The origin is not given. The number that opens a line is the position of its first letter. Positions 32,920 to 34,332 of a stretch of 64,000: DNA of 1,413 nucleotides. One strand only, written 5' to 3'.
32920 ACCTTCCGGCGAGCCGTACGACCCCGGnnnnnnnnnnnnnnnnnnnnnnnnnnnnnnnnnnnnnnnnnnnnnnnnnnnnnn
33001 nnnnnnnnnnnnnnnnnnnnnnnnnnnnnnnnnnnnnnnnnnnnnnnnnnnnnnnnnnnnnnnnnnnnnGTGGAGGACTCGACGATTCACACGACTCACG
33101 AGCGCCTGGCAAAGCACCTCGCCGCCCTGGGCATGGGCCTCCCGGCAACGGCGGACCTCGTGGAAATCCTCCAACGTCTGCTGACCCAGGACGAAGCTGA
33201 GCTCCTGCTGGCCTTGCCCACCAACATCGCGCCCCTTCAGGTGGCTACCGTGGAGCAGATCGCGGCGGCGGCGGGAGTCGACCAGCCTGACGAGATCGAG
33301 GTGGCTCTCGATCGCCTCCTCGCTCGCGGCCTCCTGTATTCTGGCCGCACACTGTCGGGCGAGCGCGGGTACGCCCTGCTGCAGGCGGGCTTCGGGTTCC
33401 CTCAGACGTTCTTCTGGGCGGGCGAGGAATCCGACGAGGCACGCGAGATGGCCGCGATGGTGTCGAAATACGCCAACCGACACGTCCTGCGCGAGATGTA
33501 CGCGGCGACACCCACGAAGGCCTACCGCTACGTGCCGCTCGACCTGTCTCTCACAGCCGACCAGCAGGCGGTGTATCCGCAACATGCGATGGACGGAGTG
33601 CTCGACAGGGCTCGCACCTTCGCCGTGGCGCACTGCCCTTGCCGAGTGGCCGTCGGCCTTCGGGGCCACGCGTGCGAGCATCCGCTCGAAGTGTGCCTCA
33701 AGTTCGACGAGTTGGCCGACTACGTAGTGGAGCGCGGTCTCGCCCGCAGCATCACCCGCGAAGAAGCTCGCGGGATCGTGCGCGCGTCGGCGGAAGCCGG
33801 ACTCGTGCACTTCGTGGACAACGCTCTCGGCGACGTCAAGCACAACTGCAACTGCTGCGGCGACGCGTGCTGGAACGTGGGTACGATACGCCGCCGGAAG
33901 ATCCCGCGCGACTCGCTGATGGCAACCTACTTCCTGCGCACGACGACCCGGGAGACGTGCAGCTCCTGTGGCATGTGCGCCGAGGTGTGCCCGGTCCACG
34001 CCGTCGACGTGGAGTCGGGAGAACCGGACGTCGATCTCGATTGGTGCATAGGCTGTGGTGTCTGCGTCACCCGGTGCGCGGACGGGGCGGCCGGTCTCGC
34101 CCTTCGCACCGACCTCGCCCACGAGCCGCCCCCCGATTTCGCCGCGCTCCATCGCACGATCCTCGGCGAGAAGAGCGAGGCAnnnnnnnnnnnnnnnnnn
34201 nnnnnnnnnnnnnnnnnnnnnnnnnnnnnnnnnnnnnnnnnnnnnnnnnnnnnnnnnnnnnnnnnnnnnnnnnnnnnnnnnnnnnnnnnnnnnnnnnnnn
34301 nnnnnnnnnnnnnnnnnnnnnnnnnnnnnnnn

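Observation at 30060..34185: Two paralogous Fe-S proteins (winged-helix-like N-terminus, CCG-like Cys cluster, 2x[4Fe-4S]) flanking quinone oxidoreductase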

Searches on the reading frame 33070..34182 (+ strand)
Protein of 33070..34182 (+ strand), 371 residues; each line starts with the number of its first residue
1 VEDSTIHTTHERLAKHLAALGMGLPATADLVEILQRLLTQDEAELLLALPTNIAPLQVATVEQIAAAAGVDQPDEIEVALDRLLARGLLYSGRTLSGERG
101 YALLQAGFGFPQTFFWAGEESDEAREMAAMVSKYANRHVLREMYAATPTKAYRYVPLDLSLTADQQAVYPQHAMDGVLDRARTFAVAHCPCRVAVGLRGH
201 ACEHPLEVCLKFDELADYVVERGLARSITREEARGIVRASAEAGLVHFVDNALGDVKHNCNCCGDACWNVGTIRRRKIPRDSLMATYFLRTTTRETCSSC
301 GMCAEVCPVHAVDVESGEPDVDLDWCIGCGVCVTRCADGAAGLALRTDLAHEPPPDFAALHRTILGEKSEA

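Call 4: search_protein_families(library=pfam, proteins=[window:33070-34182:+], max_evalue=0.1)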
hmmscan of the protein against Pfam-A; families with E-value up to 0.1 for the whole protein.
window:33070-34182:+ (371 aa): 12 families
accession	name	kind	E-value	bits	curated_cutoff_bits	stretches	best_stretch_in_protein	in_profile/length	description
PF13187.11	Fer4_9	-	7.1e-07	29.6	27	1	297-340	2-51/52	4Fe-4S dicluster domain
PF00037.32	Fer4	-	1.1e-06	28.7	21.1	2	295-312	6-23/24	4Fe-4S binding domain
PF13237.11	Fer4_10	-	4.3e-06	27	25.5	1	294-336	6-52/53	4Fe-4S dicluster domain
PF12838.12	Fer4_7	-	7.6e-06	26.7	27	1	296-340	1-52/52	4Fe-4S dicluster domain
PF14697.11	Fer4_21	-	1.4e-05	25.5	35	2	321-340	3-22/59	4Fe-4S dicluster domain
PF13183.11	Fer4_8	-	1.8e-05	25.6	27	1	259-310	7-67/68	4Fe-4S dicluster domain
PF13534.11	Fer4_17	-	0.00033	21.6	22.2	1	259-310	4-59/61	4Fe-4S dicluster domain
PF12797.12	Fer4_2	-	0.0024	18.2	24.5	1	320-336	4-20/22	4Fe-4S binding domain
PF13746.11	Fer4_18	-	0.0047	17.5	27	1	289-338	53-97/114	4Fe-4S dicluster domain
PF25160.1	LdpA_Fe-S-bd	-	0.007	16.6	27.6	2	303-337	9-39/49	LdpA Fe-S cluster-binding domain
PF12837.12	Fer4_6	-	0.014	15.7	25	2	294-311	6-23/24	4Fe-4S binding domain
PF13484.11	Fer4_16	-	0.03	15.5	30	1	297-315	2-20/66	4Fe-4S double cluster binding domain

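Call 5: search_protein_families(library=ncbifam, proteins=[window:33070-34182:+], max_evalue=0.1)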
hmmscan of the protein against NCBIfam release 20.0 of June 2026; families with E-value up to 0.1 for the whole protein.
window:33070-34182:+ (371 aa): 62 families (the best 25 are shown)
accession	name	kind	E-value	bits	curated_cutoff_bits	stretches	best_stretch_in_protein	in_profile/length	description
TIGR03294.1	FrhG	equivalog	1e-09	38.5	245.5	1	293-337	172-216/228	coenzyme F420 hydrogenase subunit gamma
NF038196.1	ferrodoxin_EFR1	subfamily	1.3e-09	38.4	75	1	292-340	181-228/242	EFR1 family ferrodoxin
TIGR02179.1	PorD_KorD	subfamily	1.8e-09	37.6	60.05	1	293-340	23-71/78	2-oxoacid:acceptor oxidoreductase, delta subunit, pyruvate/2-ketoisovalerate family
NF058577.1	FdxA_fam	equivalog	3.4e-08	33.5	65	1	294-340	6-52/52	4Fe-4S ferredoxin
NF040684.1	PorD_Arch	equivalog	3.4e-08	33.5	120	1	293-340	30-78/85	pyruvate synthase subunit PorD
NF040770.1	hetero_SS_HdrA2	exception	1e-07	30.5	1100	1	292-348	574-630/777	CoB-CoM heterodisulfide reductase HdrA2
TIGR02700.1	flavo_MJ0208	hypoth_equivalog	1.1e-07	31.4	251.35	1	286-340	139-193/234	dihydromethanopterin reductase (acceptor)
TIGR04041.1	activase_YjjW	hypoth_equivalog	2.2e-07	30.6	250.2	1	292-340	38-86/276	YjjW family glycine radical enzyme activase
NF045874.1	Vhu_polyferre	exception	4.5e-07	28.9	600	1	294-340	127-173/381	F420-non-reducing hydrogenase associated-polyferredoxin VhuB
NF007203.0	PRK09624.1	equivalog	2.1e-06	27.9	171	1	289-340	45-97/105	pyuvate ferredoxin oxidoreductase subunit delta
NF045763.1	PhenlGlyoxDHPadF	equivalog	2.6e-06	27.5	150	1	293-339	29-75/78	NADH-dependent phenylglyoxylate dehydrogenase subunit delta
NF041836.1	rnfB_Methano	equivalog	3.6e-06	26.6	445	2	242-314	193-264/265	Rnf electron transport complex subunit RnfB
NF005503.0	PRK07118.1-2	equivalog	5.8e-06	25.8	252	1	296-339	139-182/292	RnfABCDGE type electron transport complex subunit B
NF040864.1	HgcB_ferredoxin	equivalog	6.3e-06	25.9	99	2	293-340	12-60/93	mercury methylation ferredoxin HgcB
NF005505.0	PRK07118.1-4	equivalog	7.2e-06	25.7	378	2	242-314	193-264/265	Fe-S cluster domain-containing protein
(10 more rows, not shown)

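Call 7: find_homologous_proteins(query=window:33070-34182:+, max_evalue=0.001)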
Query window:33070-34182:+ (371 aa): 1338 proteins with E <= 0.001 among 8000 candidates; the best 120 are listed.
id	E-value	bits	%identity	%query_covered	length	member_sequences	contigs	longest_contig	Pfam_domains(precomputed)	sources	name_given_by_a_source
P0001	1.4e-248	842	100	100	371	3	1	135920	PF14697.12,PF00037.33,PF12838.13,PF13237.12,PF13183.12,PF13187.12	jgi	-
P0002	1.1e-165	569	67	98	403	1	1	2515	PF12797.13,PF12837.13,PF00037.33,PF12838.13,PF13237.12,PF13183.12,PF13187.12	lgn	-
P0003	1.1e-164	566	69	98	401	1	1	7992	PF14697.12,PF12797.13,PF00037.33,PF12838.13,PF13237.12,PF13187.12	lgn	-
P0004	1.5e-164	565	70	98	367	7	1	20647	PF12797.13,PF12837.13,PF00037.33,PF13484.12,PF12838.13,PF25160.2,PF13237.12,PF13183.12,PF12800.13,PF13187.12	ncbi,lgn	-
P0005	2.0e-164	565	68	98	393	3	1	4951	PF00037.33,PF12838.13,PF13237.12,PF13187.12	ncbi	-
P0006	5.9e-164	563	68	99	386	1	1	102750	PF14697.12,PF12797.13,PF00037.33,PF12838.13,PF13237.12,PF13187.12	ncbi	ncbi:MAG: 4Fe-4S binding protein [Thermoleophilia bacterium]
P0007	2.6e-160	551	65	99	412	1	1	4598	PF12838.13,PF13237.12,PF13187.12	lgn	-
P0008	1.9e-156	539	67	97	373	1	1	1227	PF14697.12,PF12797.13,PF12837.13,PF00037.33,PF12838.13,PF13237.12,PF13187.12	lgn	-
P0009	2.5e-147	509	60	98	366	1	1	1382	PF14697.12,PF12797.13,PF12837.13,PF00037.33,PF13237.12,PF13187.12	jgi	jgi:ferredoxin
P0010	5.0e-145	501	59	99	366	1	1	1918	PF14697.12,PF12797.13,PF12837.13,PF00037.33,PF13484.12,PF12838.13,PF25160.2,PF13237.12,PF13187.12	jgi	jgi:ferredoxin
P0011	2.1e-144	499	71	81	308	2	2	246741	PF14697.12,PF12797.13,PF00037.33,PF12838.13,PF13237.12,PF13187.12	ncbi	ncbi:MAG: 4Fe-4S dicluster domain-containing protein [Thermoleophilia bacterium]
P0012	7.0e-144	497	62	97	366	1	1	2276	PF14697.12,PF12797.13,PF12837.13,PF00037.33,PF13484.12,PF12838.13,PF13237.12,PF13187.12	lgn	-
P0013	5.3e-143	494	60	96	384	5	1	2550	PF14697.12,PF12797.13,PF12837.13,PF00037.33,PF12838.13,PF25160.2,PF13237.12,PF12800.13,PF13187.12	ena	-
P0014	4.9e-142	491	59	97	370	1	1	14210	PF14697.12,PF12797.13,PF12837.13,PF00037.33,PF12838.13,PF25160.2,PF13237.12,PF13187.12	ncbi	-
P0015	5.7e-142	491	59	98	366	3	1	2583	PF12797.13,PF12837.13,PF00037.33,PF12838.13,PF13237.12,PF13187.12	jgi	jgi:ferredoxin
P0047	2.9e-136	472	56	98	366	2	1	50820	PF14697.12,PF12797.13,PF12837.13,PF00037.33,PF13746.12,PF13484.12,PF12838.13,PF13237.12,PF13187.12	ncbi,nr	ncbi:MAG: 4Fe-4S binding protein [Peptococcaceae bacterium]|nr:4Fe-4S binding protein [Peptococcacea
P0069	2.9e-134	466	56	99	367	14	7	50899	PF12797.13,PF12837.13,PF00037.33,PF13484.12,PF12838.13,PF25160.2,PF13237.12,PF13187.12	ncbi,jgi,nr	ncbi:MAG: 4Fe-4S binding protein [Deltaproteobacteria bacterium]|nr:4Fe-4S binding protein [Deltapro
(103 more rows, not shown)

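Call 9: find_encoding_contigs(protein=P0047, flank=8000, max_places=3)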
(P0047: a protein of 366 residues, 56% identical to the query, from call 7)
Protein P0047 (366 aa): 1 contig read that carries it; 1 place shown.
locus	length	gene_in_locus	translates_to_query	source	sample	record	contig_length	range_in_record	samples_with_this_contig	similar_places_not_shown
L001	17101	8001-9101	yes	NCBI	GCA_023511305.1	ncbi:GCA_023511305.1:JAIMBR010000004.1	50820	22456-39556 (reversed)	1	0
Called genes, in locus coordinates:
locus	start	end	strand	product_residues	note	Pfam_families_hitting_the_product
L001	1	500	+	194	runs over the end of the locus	PF02441:Flavoprotein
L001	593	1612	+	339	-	PF01118:Semialdhyde_dh, PF02774:Semialdhyde_dhC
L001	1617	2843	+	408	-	PF00696:AA_kinase, PF13840:ACT_7, PF22468:ACT_9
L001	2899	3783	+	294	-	PF00701:DHDPS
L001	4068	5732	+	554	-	PF00753:Lactamase_B, PF12706:Lactamase_B_2, PF22505:RNase_J_b_CASP, PF07521:RMMBL, PF17770:RNase_J_C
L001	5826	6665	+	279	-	PF00574:CLP_protease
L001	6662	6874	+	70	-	PF14035:YlzJ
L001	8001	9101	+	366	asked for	PF13484:Fer4_16 (faint), PF12797:Fer4_2 (faint), PF13746:Fer4_18 (weak), PF00037:Fer4 (weak), PF13237:Fer4_10 (weak), PF12838:Fer4_7, PF13187:Fer4_9, PF00037:Fer4 (weak), +2 more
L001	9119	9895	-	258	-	PF04199:Cyclase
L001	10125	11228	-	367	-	PF00015:MCPsignal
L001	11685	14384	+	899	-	PF00690:Cation_ATPase_N, PF00122:E1-E2_ATPase, PF13246:Cation_ATPase, PF00702:Hydrolase, PF12710:HAD (faint), PF00689:Cation_ATPase_C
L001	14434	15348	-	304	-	PF21088:MS_channel_1st, PF00924:MS_channel_2nd, PF21082:MS_channel_3rd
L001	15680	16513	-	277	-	-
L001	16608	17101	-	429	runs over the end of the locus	PF13489:Methyltransf_23, PF01209:Ubie_methyltran, PF13847:Methyltransf_31, PF08241:Methyltransf_11, PF08242:Methyltransf_12, PF13649:Methyltransf_25, PF00583:Acetyltransf_1, PF13508:Acetyltransf_7, +5 more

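Call 10: find_encoding_contigs(protein=P0069, flank=8000, max_places=4)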
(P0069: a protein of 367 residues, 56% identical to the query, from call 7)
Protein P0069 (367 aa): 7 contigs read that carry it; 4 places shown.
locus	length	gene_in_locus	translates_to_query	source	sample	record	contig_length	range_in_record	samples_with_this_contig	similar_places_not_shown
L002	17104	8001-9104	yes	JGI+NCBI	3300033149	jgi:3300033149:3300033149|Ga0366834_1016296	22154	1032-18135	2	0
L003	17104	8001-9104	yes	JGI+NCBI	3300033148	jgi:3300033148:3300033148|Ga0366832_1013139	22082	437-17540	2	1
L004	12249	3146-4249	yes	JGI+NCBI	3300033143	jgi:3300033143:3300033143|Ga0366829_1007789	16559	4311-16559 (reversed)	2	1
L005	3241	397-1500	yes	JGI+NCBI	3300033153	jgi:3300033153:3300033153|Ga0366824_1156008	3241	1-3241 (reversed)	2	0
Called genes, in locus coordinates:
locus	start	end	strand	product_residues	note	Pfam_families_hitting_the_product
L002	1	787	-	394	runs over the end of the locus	-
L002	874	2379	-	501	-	-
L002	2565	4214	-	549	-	PF05960:DUF885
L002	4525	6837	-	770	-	PF00072:Response_reg, PF00989:PAS, PF08448:PAS_4, PF00989:PAS, PF08448:PAS_4, PF13426:PAS_9, PF08447:PAS_3, PF02518:HATPase_c, +4 more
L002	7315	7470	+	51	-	-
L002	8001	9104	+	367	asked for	PF25160:LdpA_Fe-S-bd (faint), PF13484:Fer4_16 (faint), PF12797:Fer4_2 (faint), PF00037:Fer4 (weak), PF13237:Fer4_10, PF12838:Fer4_7, PF13187:Fer4_9, PF00037:Fer4, +1 more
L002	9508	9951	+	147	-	PF03061:4HBT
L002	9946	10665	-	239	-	PF00215:OMPdecase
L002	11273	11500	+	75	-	-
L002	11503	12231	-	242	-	PF16697:Yop-YscD_cpl, PF00498:FHA, PF16697:Yop-YscD_cpl (weak)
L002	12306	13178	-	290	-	PF00481:PP2C (weak), PF13672:PP2C_2, PF07228:SpoIIE (faint), PF00481:PP2C (weak)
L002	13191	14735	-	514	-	PF10150:RNase_E_G, PF20833:RNase_E_G_Thio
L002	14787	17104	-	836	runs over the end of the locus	PF19864:Radical_SAM_N2, PF04055:Radical_SAM, PF10105:DUF2344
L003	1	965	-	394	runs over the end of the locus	-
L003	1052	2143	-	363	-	-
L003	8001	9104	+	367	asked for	PF25160:LdpA_Fe-S-bd (faint), PF13484:Fer4_16 (faint), PF12797:Fer4_2 (faint), PF00037:Fer4 (weak), PF13237:Fer4_10, PF12838:Fer4_7, PF13187:Fer4_9, PF00037:Fer4, +1 more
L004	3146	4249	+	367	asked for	PF25160:LdpA_Fe-S-bd (faint), PF13484:Fer4_16 (faint), PF12797:Fer4_2 (faint), PF00037:Fer4 (weak), PF13237:Fer4_10, PF12838:Fer4_7, PF13187:Fer4_9, PF00037:Fer4, +1 more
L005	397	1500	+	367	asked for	PF25160:LdpA_Fe-S-bd (faint), PF13484:Fer4_16 (faint), PF12797:Fer4_2 (faint), PF00037:Fer4 (weak), PF13237:Fer4_10, PF12838:Fer4_7, PF13187:Fer4_9, PF00037:Fer4, +1 more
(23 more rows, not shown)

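Call 19: predict_structure(alignment_id=A1)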
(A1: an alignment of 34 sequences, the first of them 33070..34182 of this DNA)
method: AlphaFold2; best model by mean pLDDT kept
length: 371 residues; sequences in the alignment: 34
mean_pLDDT: 75.3   pTM: 0.68
mean pLDDT of the five models: 75.3, 75.0, 72.1, 70.9, 68.9
residues with pLDDT >= 90: 63; 70-90: 178; 50-70: 103; < 50: 27
segments of 3 or more residues with pLDDT < 50: 1-4, 156-167, 251-253
pLDDT, mean of each block of 10 residues (from residue 1): 64 82 71 90 91 72 92 94 89 89 79 86 85 67 58 50 47 71 89 85 84 85 92 87 60 53 50 65 71 87 79 82 81 76 73 58 56 36
secondary structure, 60 per line:
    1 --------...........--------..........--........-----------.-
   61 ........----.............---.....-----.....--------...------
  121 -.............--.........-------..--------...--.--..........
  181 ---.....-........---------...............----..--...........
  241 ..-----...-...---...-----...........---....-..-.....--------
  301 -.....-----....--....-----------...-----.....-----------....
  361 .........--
elements in order: H9-19 H28-37 H40-47 H61-68 H73-85 E89-93 E99-103 H122-134 H137-145 H171-180 E184-188 H190-197 E207-212 H213-221 H230-242 E248-250 E258-260 H266-276 H280-283 E288-292 H302-306 E312-315 E318-321 E341-345 H357-369

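Call 38: find_encoding_contigs(protein=P0006, flank=7000, max_places=2)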
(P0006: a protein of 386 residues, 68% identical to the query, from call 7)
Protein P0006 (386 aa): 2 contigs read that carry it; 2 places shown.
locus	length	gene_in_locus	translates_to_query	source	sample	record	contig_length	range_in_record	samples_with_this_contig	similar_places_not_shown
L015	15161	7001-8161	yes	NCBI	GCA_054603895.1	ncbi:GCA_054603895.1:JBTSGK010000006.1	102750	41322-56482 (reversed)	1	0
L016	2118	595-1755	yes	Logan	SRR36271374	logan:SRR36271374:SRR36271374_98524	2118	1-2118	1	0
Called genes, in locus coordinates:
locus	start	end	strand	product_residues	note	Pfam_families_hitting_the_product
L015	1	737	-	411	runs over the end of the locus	PF07690:MFS_1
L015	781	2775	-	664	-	PF09972:DUF2207, PF20990:DUF2207_C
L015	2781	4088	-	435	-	PF13183:Fer4_8 (faint), PF12797:Fer4_2 (faint), PF00037:Fer4 (weak), PF12837:Fer4_6 (weak), PF12838:Fer4_7, PF13187:Fer4_9, PF13237:Fer4_10, PF00037:Fer4 (weak)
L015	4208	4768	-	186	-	PF10604:Polyketide_cyc2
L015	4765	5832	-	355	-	PF00962:A_deaminase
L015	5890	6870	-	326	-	PF08240:ADH_N, PF00107:ADH_zinc_N, PF13602:ADH_zinc_N_2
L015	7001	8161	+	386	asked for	PF14697:Fer4_21 (faint), PF12797:Fer4_2 (faint), PF00037:Fer4 (weak), PF12838:Fer4_7 (weak), PF13187:Fer4_9, PF13237:Fer4_10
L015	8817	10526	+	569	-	PF01609:DDE_Tnp_1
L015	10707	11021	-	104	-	PF09851:SHOCT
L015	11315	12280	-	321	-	PF01073:3Beta_HSD, PF01370:Epimerase, PF16363:GDP_Man_Dehyd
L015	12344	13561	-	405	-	PF13347:MFS_2 (weak), PF07690:MFS_1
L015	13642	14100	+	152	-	PF09719:C_GCAxxG_C_C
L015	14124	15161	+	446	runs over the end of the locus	PF07690:MFS_1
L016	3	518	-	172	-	?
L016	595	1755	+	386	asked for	PF14697:Fer4_21 (faint), PF12797:Fer4_2 (faint), PF00037:Fer4 (weak), PF12838:Fer4_7 (weak), PF13187:Fer4_9, PF13237:Fer4_10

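Call 69: fold_search(model_id=the predicted structure, library=pdb)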
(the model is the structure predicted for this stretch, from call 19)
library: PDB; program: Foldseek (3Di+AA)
matches with E <= 10: 1199; with E <= 0.001: 0
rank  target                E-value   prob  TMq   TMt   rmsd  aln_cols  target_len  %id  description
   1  9bt4_H                1.7e-03  1.00  0.16  0.69   1.2        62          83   34  Pyruvate:Ferredoxin Oxidoreductase from Methanosarcina acetivorans (released 2024-10-09)
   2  9bt4_G                2.2e-03  1.00  0.17  0.69   1.4        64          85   33  Pyruvate:Ferredoxin Oxidoreductase from Methanosarcina acetivorans (released 2024-10-09)
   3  5exe_B                2.4e-03  1.00  0.17  0.20   2.4        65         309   26  Crystal structure of oxalate oxidoreductase from Moorella thermoacetica bound with carboxy-TPP adduct (released 2015-12-30)
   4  8rvu_A                3.7e-03  1.00  0.15  0.09   6.3        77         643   30  CryoEM structure of the Elp-Hdr complex of Methanothermobacter marburgensis state 2 (composite structure) (released 2025-05-14)
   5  5c4i_B                4.7e-03  1.00  0.17  0.20   2.5        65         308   26  Structure of an Oxalate Oxidoreductase (released 2015-07-01)
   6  8rvy_A                5.2e-03  1.00  0.15  0.09   6.2        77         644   30  CryoEM structure of the Elp-Hdr complex of Methanothermobacter marburgensis state 1 (composite structure) (released 2025-05-14)
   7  5exd_H                5.8e-03  1.00  0.17  0.21   2.5        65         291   26  Crystal structure of oxalate oxidoreductase from Moorella thermoacetica bound with carboxy-di-oxido-methyl-TPP (COOM-T (released 2015-12-30)
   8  5exe_E                6.1e-03  1.00  0.17  0.21   2.5        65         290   26  Crystal structure of oxalate oxidoreductase from Moorella thermoacetica bound with carboxy-TPP adduct (released 2015-12-30)
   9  5t5m_F                6.4e-03  1.00  0.15  0.17   4.1        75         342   29  TUNGSTEN-CONTAINING FORMYLMETHANOFURAN DEHYDROGENASE FROM METHANOTHERMOBACTER WOLFEII, TRIGONAL FORM AT 2.5 A. (released 2016-10-19)
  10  7q4w_B                6.8e-03  1.00  0.15  0.12   1.5        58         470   33  CryoEM structure of electron bifurcating Fe-Fe hydrogenase HydABC complex A. woodii in the oxidised state (released 2023-02-15)
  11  5c4i_E                7.6e-03  1.00  0.17  0.20   2.4        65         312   26  Structure of an Oxalate Oxidoreductase (released 2015-07-01)
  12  5exd_E                7.6e-03  0.99  0.18  0.23  18.8       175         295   18  Crystal structure of oxalate oxidoreductase from Moorella thermoacetica bound with carboxy-di-oxido-methyl-TPP (COOM-T (released 2015-12-30)
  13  7np8_A                8.0e-03  1.00  0.15  0.09   1.8        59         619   34  Crystal structure of the Coenzyme F420-dependent sulfite reductase from Methanocaldococcus jannaschii at 2.3-A resolut (released 2022-03-23)
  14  5t61_R                8.0e-03  1.00  0.15  0.16   4.2        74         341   30  TUNGSTEN-CONTAINING FORMYLMETHANOFURAN DEHYDROGENASE FROM METHANOTHERMOBACTER WOLFEII, TRICLINIC FORM AT 2.55 A (released 2016-10-19)
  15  7bkd_A                8.0e-03  0.99  0.14  0.08  11.5       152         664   18  Formate dehydrogenase - heterodisulfide reductase - formylmethanofuran dehydrogenase complex from Methanospirillum hun (released 2021-09-29)
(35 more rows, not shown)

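Call 74: find_related_loci(query=A1, collection=metagenome_contigs, flank=8000)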
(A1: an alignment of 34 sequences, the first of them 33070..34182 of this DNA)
Query A1 (371 aa) in metagenome_contigs; peptide patterns used: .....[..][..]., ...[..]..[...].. (x = any residue, [..] = any of these).
600 stretches matched a pattern (row limit reached: there are more); 503 encode a relative of the query (tblastn E <= 1e-3); the best 80 are kept; 80 distinct loci.
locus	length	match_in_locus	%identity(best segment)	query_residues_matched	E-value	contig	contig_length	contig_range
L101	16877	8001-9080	59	9-368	6e-144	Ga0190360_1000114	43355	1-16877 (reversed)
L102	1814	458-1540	56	7-368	1e-154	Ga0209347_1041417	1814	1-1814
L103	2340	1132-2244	57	1-371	1e-151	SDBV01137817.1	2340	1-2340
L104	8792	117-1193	61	10-369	2e-141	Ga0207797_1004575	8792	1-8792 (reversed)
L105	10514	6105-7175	57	9-368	5e-141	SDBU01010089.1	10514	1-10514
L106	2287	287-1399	55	1-371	1e-148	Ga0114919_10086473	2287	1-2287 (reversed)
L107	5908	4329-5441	55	1-371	3e-140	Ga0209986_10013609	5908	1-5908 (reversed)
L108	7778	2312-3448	58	10-368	8e-139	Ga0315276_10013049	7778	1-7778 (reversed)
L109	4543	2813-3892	56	10-369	2e-140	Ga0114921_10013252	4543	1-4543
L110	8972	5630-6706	56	10-368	6e-137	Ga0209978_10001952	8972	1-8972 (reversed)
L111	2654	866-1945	53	9-368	2e-143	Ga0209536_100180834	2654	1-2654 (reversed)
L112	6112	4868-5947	56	10-369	2e-136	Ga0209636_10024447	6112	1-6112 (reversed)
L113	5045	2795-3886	54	1-368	7e-137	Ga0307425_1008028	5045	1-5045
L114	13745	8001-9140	57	10-369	3e-135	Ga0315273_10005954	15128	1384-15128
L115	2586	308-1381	54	10-368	1e-142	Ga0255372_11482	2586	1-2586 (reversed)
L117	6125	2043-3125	54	7-368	3e-135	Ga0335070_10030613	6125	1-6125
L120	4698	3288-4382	55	1-369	2e-136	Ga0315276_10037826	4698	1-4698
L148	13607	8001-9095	53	5-369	1e-129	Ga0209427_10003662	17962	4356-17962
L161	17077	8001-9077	51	9-368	6e-127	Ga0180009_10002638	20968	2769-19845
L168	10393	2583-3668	51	7-368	2e-125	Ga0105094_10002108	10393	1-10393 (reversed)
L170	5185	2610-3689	51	9-368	2e-125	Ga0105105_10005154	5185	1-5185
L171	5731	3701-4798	51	3-368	4e-125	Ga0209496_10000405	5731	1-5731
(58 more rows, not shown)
